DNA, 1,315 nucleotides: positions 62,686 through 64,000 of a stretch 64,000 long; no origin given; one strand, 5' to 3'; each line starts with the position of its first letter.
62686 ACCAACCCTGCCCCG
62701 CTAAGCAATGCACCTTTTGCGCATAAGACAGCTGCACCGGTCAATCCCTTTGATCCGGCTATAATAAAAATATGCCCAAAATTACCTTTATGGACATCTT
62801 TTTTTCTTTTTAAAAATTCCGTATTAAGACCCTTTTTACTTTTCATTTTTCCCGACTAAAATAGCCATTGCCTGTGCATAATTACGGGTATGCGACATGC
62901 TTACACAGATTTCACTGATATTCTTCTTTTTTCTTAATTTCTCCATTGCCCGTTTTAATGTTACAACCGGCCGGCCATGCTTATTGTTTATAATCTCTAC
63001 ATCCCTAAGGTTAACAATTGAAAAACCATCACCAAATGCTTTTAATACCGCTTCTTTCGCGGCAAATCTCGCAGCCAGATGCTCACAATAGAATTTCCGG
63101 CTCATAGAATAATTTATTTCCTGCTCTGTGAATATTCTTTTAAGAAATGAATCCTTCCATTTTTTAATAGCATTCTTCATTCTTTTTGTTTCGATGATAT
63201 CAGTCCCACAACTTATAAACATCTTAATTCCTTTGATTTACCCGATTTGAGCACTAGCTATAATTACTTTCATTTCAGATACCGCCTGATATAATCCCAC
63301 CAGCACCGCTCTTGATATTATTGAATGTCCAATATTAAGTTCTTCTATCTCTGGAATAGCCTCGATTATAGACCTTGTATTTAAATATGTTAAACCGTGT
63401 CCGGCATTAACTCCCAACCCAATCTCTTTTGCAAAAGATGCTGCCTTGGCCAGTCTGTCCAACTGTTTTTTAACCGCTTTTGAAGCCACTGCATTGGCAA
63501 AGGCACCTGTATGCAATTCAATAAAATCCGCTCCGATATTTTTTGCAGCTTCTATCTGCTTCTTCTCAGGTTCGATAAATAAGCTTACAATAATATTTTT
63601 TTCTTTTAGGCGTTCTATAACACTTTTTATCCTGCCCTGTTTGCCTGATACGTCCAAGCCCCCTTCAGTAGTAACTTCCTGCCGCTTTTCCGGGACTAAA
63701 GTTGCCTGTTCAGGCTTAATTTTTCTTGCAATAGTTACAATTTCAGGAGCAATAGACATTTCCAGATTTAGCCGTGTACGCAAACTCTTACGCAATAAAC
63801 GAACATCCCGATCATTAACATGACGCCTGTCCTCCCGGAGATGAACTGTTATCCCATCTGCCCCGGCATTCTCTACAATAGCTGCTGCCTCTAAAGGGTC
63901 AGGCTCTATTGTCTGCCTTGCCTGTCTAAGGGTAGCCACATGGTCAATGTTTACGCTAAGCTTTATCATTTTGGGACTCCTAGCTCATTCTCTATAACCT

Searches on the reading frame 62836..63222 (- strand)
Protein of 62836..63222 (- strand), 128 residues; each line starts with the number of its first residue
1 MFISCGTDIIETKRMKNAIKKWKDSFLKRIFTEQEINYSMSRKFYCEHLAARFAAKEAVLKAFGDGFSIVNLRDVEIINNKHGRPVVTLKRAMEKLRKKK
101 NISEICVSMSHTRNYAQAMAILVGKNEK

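Call 51: search_protein_families(library=pfam, max_evalue=1, proteins=[window:62836-63222:-])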
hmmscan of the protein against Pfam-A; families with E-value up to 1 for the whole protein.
window:62836-63222:- (128 aa): 3 families
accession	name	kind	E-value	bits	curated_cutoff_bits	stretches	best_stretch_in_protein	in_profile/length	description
PF01648.25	ACPS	-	1.4e-16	60.9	25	1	4-100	1-92/111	4'-phosphopantetheinyl transferase superfamily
PF17837.6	4PPT_N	-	0.0084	16.6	27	0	104-120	51-67/68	4'-phosphopantetheinyl transferase N-terminal domain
PF04242.18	DUF424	-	0.068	13.9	25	1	27-81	18-67/92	Protein of unknown function (DUF424)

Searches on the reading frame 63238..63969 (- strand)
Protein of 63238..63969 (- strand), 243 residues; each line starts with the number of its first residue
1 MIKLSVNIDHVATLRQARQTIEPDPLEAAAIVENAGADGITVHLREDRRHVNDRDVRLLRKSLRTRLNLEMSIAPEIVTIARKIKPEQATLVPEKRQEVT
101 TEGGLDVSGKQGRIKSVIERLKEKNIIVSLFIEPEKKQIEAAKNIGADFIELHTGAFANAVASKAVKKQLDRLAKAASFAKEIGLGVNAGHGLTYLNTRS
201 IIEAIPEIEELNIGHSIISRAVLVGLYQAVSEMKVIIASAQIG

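Call 51: search_protein_families(library=pfam, max_evalue=1, proteins=[window:63238-63969:-])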
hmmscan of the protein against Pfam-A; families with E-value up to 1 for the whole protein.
window:63238-63969:- (243 aa): 3 families
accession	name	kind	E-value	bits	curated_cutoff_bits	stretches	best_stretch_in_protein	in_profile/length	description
PF03740.19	PdxJ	-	2.1e-101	338.4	24.5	1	3-236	1-233/234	Pyridoxal phosphate biosynthesis protein PdxJ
PF01261.30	AP_endonuc_2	-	6.8e-05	23.1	31.1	1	136-185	71-120/249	Xylose isomerase-like TIM barrel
PF03976.20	PPK2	-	0.051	13.6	22.3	1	87-137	21-71/229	Polyphosphate kinase 2 (PPK2)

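Call 70: find_encoding_contigs(protein=window:63238-63969:-, flank=10000, max_places=3)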
Protein window:63238-63969:- (243 aa): 9 contigs read that carry it; 3 places shown.
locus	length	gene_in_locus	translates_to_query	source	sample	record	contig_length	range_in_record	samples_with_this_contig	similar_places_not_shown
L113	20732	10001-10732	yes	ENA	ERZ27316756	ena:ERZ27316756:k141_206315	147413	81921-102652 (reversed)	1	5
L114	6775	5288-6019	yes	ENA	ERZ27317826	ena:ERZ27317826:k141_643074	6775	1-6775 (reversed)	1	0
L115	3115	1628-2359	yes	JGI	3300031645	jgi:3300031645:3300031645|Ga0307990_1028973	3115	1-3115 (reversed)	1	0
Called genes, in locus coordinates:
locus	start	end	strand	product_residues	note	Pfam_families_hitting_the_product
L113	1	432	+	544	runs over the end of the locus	-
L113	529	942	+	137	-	PF07963:N_methyl (weak)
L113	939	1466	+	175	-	-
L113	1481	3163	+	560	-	-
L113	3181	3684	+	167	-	-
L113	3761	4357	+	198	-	-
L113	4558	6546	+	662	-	PF06068:TIP49 (faint), PF00004:AAA, PF07728:AAA_5 (faint), PF17862:AAA_lid_3, PF01434:Peptidase_M41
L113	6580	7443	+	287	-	PF00809:Pterin_bind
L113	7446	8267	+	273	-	PF02457:DAC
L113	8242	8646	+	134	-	PF07949:YbbR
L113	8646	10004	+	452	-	PF02878:PGM_PMM_I, PF02879:PGM_PMM_II, PF02880:PGM_PMM_III, PF00408:PGM_PMM_IV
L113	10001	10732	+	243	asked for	PF03740:PdxJ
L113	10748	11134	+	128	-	PF01648:ACPS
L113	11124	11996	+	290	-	PF01256:Carb_kinase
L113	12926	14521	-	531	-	PF13231:PMT_2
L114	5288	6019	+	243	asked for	PF03740:PdxJ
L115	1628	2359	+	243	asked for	PF03740:PdxJ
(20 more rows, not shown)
